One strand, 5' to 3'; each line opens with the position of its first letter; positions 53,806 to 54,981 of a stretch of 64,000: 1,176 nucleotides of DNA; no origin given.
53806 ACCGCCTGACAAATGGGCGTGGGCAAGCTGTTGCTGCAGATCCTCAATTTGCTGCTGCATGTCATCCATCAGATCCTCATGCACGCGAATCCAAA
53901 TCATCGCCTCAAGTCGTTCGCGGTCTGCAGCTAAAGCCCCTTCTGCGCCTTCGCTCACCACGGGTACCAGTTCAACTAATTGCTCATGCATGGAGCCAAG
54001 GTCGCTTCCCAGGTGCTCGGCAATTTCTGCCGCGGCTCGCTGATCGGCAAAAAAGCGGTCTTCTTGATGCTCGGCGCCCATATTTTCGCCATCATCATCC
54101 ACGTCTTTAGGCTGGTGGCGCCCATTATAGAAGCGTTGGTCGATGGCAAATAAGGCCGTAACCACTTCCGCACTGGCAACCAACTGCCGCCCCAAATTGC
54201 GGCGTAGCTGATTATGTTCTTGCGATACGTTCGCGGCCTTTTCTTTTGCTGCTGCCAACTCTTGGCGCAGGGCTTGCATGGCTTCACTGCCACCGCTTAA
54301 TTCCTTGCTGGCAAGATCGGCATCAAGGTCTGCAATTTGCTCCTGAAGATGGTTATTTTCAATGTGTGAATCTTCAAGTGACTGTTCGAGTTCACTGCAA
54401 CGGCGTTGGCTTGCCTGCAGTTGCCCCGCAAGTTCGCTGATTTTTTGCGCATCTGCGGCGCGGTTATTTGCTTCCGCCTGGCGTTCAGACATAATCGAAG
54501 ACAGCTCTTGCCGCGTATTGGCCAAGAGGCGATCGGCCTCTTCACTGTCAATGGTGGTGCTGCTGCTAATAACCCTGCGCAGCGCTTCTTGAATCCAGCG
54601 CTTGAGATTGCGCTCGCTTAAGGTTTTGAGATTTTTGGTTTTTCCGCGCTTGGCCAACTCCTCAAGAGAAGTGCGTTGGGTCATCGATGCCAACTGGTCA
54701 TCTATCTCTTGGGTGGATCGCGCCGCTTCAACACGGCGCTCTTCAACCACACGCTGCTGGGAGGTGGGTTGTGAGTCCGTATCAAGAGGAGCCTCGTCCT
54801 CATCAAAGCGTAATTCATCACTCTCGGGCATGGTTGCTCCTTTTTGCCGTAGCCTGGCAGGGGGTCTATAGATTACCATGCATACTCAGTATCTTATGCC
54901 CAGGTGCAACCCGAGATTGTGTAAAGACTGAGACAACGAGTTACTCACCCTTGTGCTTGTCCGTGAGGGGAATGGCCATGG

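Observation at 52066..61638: Two giant paralogous coiled-coil proteins transcribed divergently around PHP and rlmN share a distinctive N-terminal module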

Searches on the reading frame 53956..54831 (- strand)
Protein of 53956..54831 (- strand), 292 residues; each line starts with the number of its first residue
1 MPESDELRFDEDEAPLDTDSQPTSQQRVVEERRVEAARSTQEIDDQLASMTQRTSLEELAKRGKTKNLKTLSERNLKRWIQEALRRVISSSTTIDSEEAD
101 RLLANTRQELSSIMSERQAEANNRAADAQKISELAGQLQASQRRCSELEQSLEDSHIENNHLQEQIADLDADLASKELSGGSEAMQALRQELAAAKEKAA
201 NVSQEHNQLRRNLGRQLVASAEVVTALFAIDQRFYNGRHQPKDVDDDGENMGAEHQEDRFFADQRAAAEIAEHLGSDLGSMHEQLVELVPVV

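Call 7: find_homologous_proteins(query=window:53956-54831:-, max_evalue=0.001)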
Query seq(292 aa) (292 aa): 2 proteins with E <= 0.001 among 7894 candidates.
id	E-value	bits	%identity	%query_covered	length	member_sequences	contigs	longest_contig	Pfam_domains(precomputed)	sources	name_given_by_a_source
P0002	1.9e-70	255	57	87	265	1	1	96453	-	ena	-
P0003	6.6e-27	113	54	42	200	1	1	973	-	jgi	jgi:hypothetical protein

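Call 9: find_encoding_contigs(protein=P0002, flank=10000)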
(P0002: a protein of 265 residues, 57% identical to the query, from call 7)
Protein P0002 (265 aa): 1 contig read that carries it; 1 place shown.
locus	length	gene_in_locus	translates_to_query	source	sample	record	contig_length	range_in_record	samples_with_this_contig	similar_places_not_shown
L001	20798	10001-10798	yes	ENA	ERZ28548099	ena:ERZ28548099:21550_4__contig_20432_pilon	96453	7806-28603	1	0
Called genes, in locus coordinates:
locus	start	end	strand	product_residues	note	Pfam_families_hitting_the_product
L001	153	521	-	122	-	PF03471:CorC_HlyC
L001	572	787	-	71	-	-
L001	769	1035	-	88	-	-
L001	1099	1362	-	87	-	-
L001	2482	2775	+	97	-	-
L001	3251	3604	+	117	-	-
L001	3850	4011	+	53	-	-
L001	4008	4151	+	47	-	-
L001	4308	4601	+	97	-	PF01408:GFO_IDH_MocA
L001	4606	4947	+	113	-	-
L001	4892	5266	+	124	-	-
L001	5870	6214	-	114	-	-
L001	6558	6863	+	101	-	PF12831:FAD_oxidored (weak)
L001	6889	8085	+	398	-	PF12831:FAD_oxidored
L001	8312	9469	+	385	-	-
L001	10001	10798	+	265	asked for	-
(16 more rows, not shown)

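Call 14: find_related_loci(query=A1, collection=genome_contigs, flank=10000)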
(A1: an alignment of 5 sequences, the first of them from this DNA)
Query A1 (292 aa) in genome_contigs; peptide patterns used: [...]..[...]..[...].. (x = any residue, [..] = any of these).
45 stretches matched a pattern; 3 encode a relative of the query (tblastn E <= 1e-3); 3 distinct loci.
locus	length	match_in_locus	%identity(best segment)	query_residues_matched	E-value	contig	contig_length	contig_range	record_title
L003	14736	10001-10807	61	19-292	3e-99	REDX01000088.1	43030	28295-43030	MAG: Planctomycetota bacterium isolate GEM2.Bin49 NODE_725_length_43030_cov_5.70446, whole genome shotgun sequence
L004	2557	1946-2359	56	16-154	3e-37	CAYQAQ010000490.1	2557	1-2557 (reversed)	MAG TPA_asm: uncultured candidatus Brocadiaceae bacterium isolate SRP072547_co1_333 genome assembly, contig: NODE_105511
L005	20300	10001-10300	51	35-134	3e-26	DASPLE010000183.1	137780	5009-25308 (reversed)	MAG TPA_asm: Planctomycetota bacterium isolate SMAG_U12054 k141_641553, whole genome shotgun sequence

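Call 20: search_protein_representatives(alignment_id=A1)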
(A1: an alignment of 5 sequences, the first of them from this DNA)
Query: 5 sequences, 261 profile positions. Proteins with E-value up to 0.001 (for the whole library): 115; up to 1e-10: 76; up to 1e-30: 22. The best 115 are listed.
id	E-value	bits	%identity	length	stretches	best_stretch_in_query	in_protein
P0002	9.1e-118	408.9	-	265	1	1-260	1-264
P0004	1.2e-99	349.5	-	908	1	1-257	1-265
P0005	3.1e-91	321.9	-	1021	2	23-258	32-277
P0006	1.2e-62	228.3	-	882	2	3-257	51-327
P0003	1.4e-60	221.4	-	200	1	2-159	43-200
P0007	6.0e-49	183.3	-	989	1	26-256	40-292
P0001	5.5e-44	167.1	-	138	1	61-207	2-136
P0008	5.5e-40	154.0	-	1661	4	35-256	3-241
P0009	3.4e-39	151.3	-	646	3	37-257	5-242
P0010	5.8e-39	150.6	-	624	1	37-256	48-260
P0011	1.6e-37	145.8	-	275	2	24-179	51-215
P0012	9.9e-37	143.3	-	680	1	14-185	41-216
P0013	2.3e-36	142.1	-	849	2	23-143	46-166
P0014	3.5e-36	141.5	-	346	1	14-258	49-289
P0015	5.0e-36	141.0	-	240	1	3-128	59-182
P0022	2.3e-31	125.7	-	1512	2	41-257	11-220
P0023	5.3e-30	121.2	-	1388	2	39-256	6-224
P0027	1.0e-28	117.0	-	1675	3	37-257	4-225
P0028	6.6e-28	114.4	-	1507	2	35-256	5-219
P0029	6.8e-28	114.3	-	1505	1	39-256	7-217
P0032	1.2e-27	113.5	-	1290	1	38-256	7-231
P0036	2.5e-26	109.2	-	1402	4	39-256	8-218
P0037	4.1e-26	108.5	-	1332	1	39-256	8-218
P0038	8.2e-26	107.5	-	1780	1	42-256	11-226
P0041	4.2e-25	105.2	-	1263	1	38-256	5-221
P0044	5.6e-24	101.5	-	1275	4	40-256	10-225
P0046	1.4e-23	100.1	-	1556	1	35-256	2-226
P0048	1.0e-22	97.4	-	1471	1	35-256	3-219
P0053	6.0e-22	94.8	-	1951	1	38-256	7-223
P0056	4.1e-21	92.1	-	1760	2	40-256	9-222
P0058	1.2e-19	87.2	-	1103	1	29-243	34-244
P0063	1.2e-16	77.4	-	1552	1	40-256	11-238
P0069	2.6e-14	69.8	-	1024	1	17-182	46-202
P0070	4.3e-14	69.1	-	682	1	34-177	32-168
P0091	4.6e-07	46.0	-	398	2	39-178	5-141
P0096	2.4e-05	40.4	-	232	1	41-180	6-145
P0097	2.5e-05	40.4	-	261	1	45-166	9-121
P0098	3.3e-05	40.0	-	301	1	38-250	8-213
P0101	4.7e-05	39.5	-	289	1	37-176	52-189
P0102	5.7e-05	39.2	-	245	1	38-192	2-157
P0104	8.3e-05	38.6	-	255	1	24-206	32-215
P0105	1.6e-04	37.7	-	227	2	39-151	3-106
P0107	3.6e-04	36.6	-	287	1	42-154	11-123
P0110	5.7e-04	35.9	-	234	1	48-190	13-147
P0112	7.0e-04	35.6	-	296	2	45-155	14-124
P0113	8.6e-04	35.3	-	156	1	41-143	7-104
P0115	9.3e-04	35.2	-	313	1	40-174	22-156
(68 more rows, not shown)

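Call 25: list_cluster_members(proteins=[P0004, P0005, P0008, P0022, P0027, P0029, P0038, P0053, P0046, P0069])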
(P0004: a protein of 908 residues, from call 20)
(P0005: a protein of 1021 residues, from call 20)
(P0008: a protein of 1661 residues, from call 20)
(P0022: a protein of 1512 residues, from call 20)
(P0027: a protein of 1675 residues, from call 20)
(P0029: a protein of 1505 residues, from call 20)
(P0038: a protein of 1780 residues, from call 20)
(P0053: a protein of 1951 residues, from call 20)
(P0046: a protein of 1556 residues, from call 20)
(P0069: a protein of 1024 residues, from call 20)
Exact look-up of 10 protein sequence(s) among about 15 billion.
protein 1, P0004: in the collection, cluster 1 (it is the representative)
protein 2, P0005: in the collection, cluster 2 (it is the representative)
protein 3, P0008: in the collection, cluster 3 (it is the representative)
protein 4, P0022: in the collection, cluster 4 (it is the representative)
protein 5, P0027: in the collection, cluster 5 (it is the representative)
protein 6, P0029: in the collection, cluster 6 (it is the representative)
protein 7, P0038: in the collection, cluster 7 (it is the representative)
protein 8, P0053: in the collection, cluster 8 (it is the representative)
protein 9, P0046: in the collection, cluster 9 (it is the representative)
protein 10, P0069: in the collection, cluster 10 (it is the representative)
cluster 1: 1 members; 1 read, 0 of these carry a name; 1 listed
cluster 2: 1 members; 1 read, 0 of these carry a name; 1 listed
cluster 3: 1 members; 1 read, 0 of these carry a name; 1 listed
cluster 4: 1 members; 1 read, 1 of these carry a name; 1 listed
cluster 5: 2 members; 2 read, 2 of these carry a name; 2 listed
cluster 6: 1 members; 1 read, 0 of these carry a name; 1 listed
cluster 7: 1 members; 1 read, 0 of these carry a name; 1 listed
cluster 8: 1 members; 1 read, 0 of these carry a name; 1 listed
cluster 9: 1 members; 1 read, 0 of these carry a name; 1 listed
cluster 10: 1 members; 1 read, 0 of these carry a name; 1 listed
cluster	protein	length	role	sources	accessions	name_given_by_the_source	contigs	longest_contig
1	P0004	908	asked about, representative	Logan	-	-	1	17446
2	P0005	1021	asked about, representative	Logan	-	-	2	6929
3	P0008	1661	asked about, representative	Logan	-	-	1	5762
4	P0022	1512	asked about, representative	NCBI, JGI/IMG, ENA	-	chromosome segregation ATPase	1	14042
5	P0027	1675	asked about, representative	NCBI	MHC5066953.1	MAG: coiled-coil domain-containing protein [Planctomycetota bacterium]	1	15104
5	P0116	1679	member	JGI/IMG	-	chromosome segregation ATPase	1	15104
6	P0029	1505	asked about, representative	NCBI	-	-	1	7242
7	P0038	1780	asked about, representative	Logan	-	-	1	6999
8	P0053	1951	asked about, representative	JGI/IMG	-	-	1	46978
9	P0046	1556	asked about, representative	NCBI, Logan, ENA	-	-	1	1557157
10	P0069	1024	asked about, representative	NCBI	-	-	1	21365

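Call 26: find_encoding_contigs(protein=P0046, flank=10000, max_places=3)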
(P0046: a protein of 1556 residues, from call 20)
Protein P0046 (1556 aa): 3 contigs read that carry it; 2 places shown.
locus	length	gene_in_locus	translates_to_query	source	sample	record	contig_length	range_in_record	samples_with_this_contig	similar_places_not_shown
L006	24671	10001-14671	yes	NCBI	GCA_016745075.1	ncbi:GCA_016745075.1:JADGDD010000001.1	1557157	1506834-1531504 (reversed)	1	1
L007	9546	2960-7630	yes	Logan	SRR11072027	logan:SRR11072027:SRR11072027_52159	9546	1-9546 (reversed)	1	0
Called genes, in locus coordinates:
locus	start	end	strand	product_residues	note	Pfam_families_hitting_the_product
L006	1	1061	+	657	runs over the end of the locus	PF13292:DXP_synthase_N, PF02779:Transket_pyr, PF02780:Transketolase_C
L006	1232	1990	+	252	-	-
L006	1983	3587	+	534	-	PF01627:Hpt, PF02518:HATPase_c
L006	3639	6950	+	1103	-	-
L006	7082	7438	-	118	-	PF01627:Hpt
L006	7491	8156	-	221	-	PF00005:ABC_tran, PF13304:AAA_21 (faint)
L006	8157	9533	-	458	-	PF02687:FtsX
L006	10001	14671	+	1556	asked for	-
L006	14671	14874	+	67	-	-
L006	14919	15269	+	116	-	-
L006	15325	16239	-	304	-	PF01678:DAP_epimerase, PF05544:Pro_racemase (weak), PF01678:DAP_epimerase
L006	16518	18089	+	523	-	PF00682:HMGL-like, PF22617:HCS_D2, PF08502:LeuA_dimer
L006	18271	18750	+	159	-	PF00885:DMRL_synthase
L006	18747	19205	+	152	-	PF01029:NusB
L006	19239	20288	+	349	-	PF00383:dCMP_cyt_deam_1, PF14437:MafB19-deam (weak), PF01872:RibD_C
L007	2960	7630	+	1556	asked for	-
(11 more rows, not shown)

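Call 27: find_encoding_contigs(protein=P0053, flank=10000, max_places=3)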
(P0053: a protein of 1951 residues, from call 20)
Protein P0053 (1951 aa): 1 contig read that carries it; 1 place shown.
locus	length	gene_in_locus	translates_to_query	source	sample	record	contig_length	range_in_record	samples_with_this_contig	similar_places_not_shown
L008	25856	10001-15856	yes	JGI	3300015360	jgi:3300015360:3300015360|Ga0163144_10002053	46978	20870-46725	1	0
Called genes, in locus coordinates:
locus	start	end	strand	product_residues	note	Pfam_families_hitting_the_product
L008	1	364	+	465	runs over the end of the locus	PF07586:HXXSHH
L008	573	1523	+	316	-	PF00005:ABC_tran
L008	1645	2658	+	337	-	-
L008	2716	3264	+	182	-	-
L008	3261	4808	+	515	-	PF04773:FecR, PF13385:Laminin_G_3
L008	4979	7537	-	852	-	PF17900:Peptidase_M1_N, PF01433:Peptidase_M1, PF10023:Aminopep (faint), PF13646:HEAT_2 (weak)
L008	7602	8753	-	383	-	PF01694:Rhomboid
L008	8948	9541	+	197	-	PF00578:AhpC-TSA, PF08534:Redoxin, PF10417:1-cysPrx_C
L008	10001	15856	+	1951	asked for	-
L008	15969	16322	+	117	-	PF07876:Dabb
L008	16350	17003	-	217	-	PF02578:Cu-oxidase_4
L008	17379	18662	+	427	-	PF13360:PQQ_2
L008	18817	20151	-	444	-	PF00089:Trypsin, PF13365:Trypsin_2, PF00595:PDZ (weak), PF13180:PDZ_2, PF17820:PDZ_6, PF00595:PDZ (weak)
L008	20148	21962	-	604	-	PF00089:Trypsin (faint), PF13365:Trypsin_2, PF00595:PDZ (weak), PF13180:PDZ_2, PF17820:PDZ_6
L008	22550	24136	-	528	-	-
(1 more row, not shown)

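Call 28: find_encoding_contigs(protein=P0004, flank=10000, max_places=3)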
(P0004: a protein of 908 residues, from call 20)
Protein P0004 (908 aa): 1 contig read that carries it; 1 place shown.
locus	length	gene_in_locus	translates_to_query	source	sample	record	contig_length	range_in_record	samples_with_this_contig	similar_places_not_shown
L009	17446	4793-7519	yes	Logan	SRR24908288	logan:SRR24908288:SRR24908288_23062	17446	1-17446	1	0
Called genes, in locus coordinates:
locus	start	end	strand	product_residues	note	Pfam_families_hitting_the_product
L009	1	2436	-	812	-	?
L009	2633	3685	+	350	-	PF04055:Radical_SAM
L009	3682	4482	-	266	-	PF02811:PHP (weak)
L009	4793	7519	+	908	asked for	-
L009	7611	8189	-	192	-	PF01386:Ribosomal_L25p, PF14693:Ribosomal_TL5_C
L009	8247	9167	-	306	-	PF13793:Pribosyltran_N, PF00156:Pribosyltran, PF14572:Pribosyl_synth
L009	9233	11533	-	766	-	PF08774:VRR_NUC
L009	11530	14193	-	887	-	PF00311:PEPcase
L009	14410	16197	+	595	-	PF00916:Sulfate_transp, PF01740:STAS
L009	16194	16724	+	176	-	PF13302:Acetyltransf_3, PF13420:Acetyltransf_4, PF13673:Acetyltransf_10 (weak), PF00583:Acetyltransf_1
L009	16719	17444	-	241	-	?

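Call 32: search_protein_families(library=pfam, proteins=[P0096, P0107, P0110, P0112, P0115, P0091, P0098, P0101, P0104, P0070], max_evalue=0.05)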
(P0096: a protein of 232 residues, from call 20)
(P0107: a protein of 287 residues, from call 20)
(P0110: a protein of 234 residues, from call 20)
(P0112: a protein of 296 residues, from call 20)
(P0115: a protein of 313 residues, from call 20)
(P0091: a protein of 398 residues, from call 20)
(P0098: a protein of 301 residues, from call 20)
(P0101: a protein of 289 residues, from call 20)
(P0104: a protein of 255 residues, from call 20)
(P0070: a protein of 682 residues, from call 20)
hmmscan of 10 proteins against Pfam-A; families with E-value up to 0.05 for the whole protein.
P0096 (232 aa): 4 families
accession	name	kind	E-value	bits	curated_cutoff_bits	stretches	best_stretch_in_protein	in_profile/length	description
PF09762.14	CCDC93_CC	-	0.0065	16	30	1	62-113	256-309/429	CCDC93 coiled-coil domain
PF24430.1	DUF7553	-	0.0091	16.9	27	1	89-143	15-68/85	Family of unknown function (DUF7553)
PF19979.4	DUF6415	-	0.033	15.4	27.5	1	45-125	2-81/95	Family of unknown function (DUF6415)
PF22308.1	DUF6969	-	0.039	14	27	0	35-96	126-189/201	Domain of unknown function (DUF6969)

P0107 (287 aa): 1 family
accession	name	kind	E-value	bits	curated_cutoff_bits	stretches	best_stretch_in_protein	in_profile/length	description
PF10732.14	DUF2524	-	0.012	16.3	25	0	58-104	4-50/84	Protein of unknown function (DUF2524)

P0110 (234 aa): 6 families
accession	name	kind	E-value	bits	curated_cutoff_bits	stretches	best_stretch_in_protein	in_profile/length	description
PF25764.1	KIF21A_4th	-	6.3e-05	23.1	33.1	1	59-133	47-122/183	KIF21A-like domain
PF09762.14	CCDC93_CC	-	0.0046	16.5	30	1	56-140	171-254/429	CCDC93 coiled-coil domain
PF11559.13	ADIP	-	0.011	16.3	34.3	0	46-132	31-118/151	Afadin- and alpha -actinin-Binding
PF04678.18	MCU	-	0.018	15.6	30.8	1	27-129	3-104/177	Mitochondrial calcium uniporter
PF13166.12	AAA_13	-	0.02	14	36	1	47-136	373-458/713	AAA domain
PF12325.13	TMF_TATA_bd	-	0.05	14.2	29.1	0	62-111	22-71/115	TATA element modulatory factor 1 TATA binding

P0112 (296 aa): 2 families
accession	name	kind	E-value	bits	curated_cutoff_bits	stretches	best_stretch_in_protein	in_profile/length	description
PF06936.16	Selenoprotein_S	-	0.0002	21.7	29.8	1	166-255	51-134/192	Selenoprotein S (SelS)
PF20515.4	2OG-FeII_Oxy_6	-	0.007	16.8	27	1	170-264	6-101/211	Tet-like 2OG-Fe(II) oxygenase superfamily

P0115 (313 aa): 1 family
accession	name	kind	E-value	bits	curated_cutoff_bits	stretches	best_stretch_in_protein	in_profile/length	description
PF05335.18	DUF745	-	0.00018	21.7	33.3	1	34-177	26-164/183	Protein of unknown function (DUF745)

P0091 (398 aa): 2 families
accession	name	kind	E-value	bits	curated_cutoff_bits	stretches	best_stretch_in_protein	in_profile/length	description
PF05542.16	DUF760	-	0.04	14.7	20.2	0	22-80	6-60/83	Protein of unknown function (DUF760)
PF21342.2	SoxA-TsdA_cyt-c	-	0.042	14.3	27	0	211-245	29-64/88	SoxA/TsdA, cytochrome c domain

P0098 (301 aa): 1 family
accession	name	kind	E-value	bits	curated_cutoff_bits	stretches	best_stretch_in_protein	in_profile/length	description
PF24610.1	DUF7623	-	0.045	14.3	27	1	258-294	18-54/64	Domain of unknown function (DUF7623)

P0101 (289 aa): 1 family
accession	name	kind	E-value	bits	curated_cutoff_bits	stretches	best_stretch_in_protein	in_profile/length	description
PF03938.19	OmpH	-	0.0055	17.4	32.4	1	111-169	28-83/141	Outer membrane protein (OmpH-like)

P0104 (255 aa): 5 families
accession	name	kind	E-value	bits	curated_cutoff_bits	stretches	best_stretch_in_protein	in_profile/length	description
PF11154.13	DUF2934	-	3.8e-08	33.3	22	1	214-245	4-35/37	Protein of unknown function (DUF2934)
PF04508.17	Pox_A_type_inc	-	0.00034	20.8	21.4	0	174-187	3-16/23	Viral A-type inclusion protein repeat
PF07889.17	DUF1664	-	0.0056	17.2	34.6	0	113-187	40-116/124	Protein of unknown function (DUF1664)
PF03105.24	SPX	-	0.0088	16.6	27.8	1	88-178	114-197/340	SPX domain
PF06156.18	YabA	-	0.029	15.4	30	0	175-208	4-37/103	Initiation control protein YabA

P0070 (682 aa): 0 families

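Call 33: search_protein_families(library=ncbifam, proteins=[P0096, P0107, P0110, P0112, P0115, P0091, P0098, P0101, P0104, P0070], max_evalue=0.05)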
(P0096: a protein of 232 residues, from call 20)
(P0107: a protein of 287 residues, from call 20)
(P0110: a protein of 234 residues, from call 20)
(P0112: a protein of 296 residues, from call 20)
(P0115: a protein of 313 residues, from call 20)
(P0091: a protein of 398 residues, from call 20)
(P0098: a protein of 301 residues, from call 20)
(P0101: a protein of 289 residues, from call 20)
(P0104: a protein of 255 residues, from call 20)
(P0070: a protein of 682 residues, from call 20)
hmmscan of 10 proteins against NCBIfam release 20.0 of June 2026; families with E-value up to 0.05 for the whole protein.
P0096 (232 aa): 1 family
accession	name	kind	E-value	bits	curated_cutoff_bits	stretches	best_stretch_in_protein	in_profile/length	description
TIGR02502.2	type_III_YscX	equivalog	0.031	14.6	30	1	35-106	43-113/122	type III secretion apparatus assembly protein SctX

P0107 (287 aa): 1 family
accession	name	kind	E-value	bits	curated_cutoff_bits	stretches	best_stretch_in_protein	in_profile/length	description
NF003790.0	PRK05379.2-2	equivalog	0.043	12.9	403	0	115-143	191-219/354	bifunctional nicotinamide mononucleotide adenylyltransferase/ADP-ribose pyrophosphatase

P0110 (234 aa): 5 families
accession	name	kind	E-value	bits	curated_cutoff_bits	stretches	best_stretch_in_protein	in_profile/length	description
TIGR02168.1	SMC_prok_B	equivalog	0.00019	19.3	567.35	1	63-184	327-448/1181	chromosome segregation protein SMC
NF045487.1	ASRP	equivalog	0.00052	18.8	300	1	62-178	351-467/593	archaea-specific SMC-related protein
NF006543.0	PRK09039.1-2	equivalog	0.0021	17.9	305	1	48-154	59-162/350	peptidoglycan -binding protein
TIGR04320.1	Surf_Exclu_PgrA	domain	0.0037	16.6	70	1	30-136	201-312/360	SEC10/PgrA surface exclusion domain-containing protein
NF045780.1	TrlF_fam_ATP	equivalog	0.021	13.5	350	1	56-139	437-522/944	TrlF family AAA-like ATPase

P0112 (296 aa): 0 families

P0115 (313 aa): 1 family
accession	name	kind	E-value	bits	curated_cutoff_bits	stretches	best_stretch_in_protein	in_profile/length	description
NF033091.0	HK_VanS_ACDEFG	equivalog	0.0032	16.6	400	1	55-118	27-79/293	vancomycin resistance histidine kinase VanS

P0091 (398 aa): 4 families
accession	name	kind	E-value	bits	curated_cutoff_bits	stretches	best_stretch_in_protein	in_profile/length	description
TIGR02168.1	SMC_prok_B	equivalog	0.00017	19.4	567.35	1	63-357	667-963/1181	chromosome segregation protein SMC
TIGR02169.1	SMC_prok_A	equivalog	0.0008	17.2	729.4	1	124-352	699-927/1165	chromosome segregation protein SMC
NF045487.1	ASRP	equivalog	0.0034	16.1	300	0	42-339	162-485/593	archaea-specific SMC-related protein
NF045780.1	TrlF_fam_ATP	equivalog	0.01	14.6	350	1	33-382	394-754/944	TrlF family AAA-like ATPase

P0098 (301 aa): 0 families

P0101 (289 aa): 2 families
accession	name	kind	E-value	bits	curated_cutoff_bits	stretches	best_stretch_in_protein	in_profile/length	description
NF045487.1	ASRP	equivalog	0.0042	15.7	300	1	88-242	98-240/593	archaea-specific SMC-related protein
TIGR04526.1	predic_Ig_block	subfamily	0.029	13.3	150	1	20-164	85-232/693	putative immunoglobulin-blocking virulence protein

P0104 (255 aa): 8 families
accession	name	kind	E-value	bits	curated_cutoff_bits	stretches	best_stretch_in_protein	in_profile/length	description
NF045780.1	TrlF_fam_ATP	equivalog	0.00019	20.3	350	1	33-209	358-542/944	TrlF family AAA-like ATPase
NF045487.1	ASRP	equivalog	0.002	16.8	300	1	101-217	119-235/593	archaea-specific SMC-related protein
TIGR03185.1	DNA_S_dndD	equivalog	0.0073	14.8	245.85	1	63-208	323-464/650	DNA sulfur modification protein DndD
NF052374.1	HopndTporHpnN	equivalog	0.021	12.9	1100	1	44-157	136-253/858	hopanoid transporter HpnN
NF033914.0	antiphage_ZorA_1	subfamily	0.033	12.5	190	1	108-203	323-416/619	anti-phage ZorAB system protein ZorA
NF041922.1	DLP_LeoA_gen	subfamily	0.034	13.1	325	1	77-199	264-383/532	LeoA/HP0731 family dynamin-like GTPase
TIGR02073.1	PBP_1c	equivalog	0.04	12.5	494.2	1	72-188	147-263/728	penicillin-binding protein 1C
NF049873.2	cytotoxin_MakE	exception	0.048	12.6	360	0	113-218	86-188/352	alpha-pore-forming cytotoxin subunit MakE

P0070 (682 aa): 1 family
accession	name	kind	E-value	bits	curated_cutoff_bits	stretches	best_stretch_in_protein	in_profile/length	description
NF045487.1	ASRP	equivalog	0.032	12.8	300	0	102-167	336-401/593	archaea-specific SMC-related protein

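Call 56: find_encoding_contigs(protein=P0022, flank=10000, max_places=2)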
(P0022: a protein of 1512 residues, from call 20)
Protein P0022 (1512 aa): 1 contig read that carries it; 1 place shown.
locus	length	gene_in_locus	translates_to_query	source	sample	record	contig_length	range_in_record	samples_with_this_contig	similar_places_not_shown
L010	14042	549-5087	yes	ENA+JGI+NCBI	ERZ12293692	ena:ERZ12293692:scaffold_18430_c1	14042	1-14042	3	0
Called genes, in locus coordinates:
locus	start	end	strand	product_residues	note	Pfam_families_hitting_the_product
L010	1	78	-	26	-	?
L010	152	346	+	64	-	-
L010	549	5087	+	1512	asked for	-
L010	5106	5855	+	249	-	PF00730:HhH-GPD, PF00633:HHH, PF10576:EndIII_4Fe-2S (weak)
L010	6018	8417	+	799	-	PF00498:FHA, PF16697:Yop-YscD_cpl, PF00069:Pkinase, PF07714:PK_Tyr_Ser-Thr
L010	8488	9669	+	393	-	PF03193:RsgA_GTPase, PF01926:MMR_HSR1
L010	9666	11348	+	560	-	PF01943:Polysacc_synt (weak), PF13440:Polysacc_synt_3 (weak)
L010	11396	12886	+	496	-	PF00749:tRNA-synt_1c, PF19269:Anticodon_2 (weak)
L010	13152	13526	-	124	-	-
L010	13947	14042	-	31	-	?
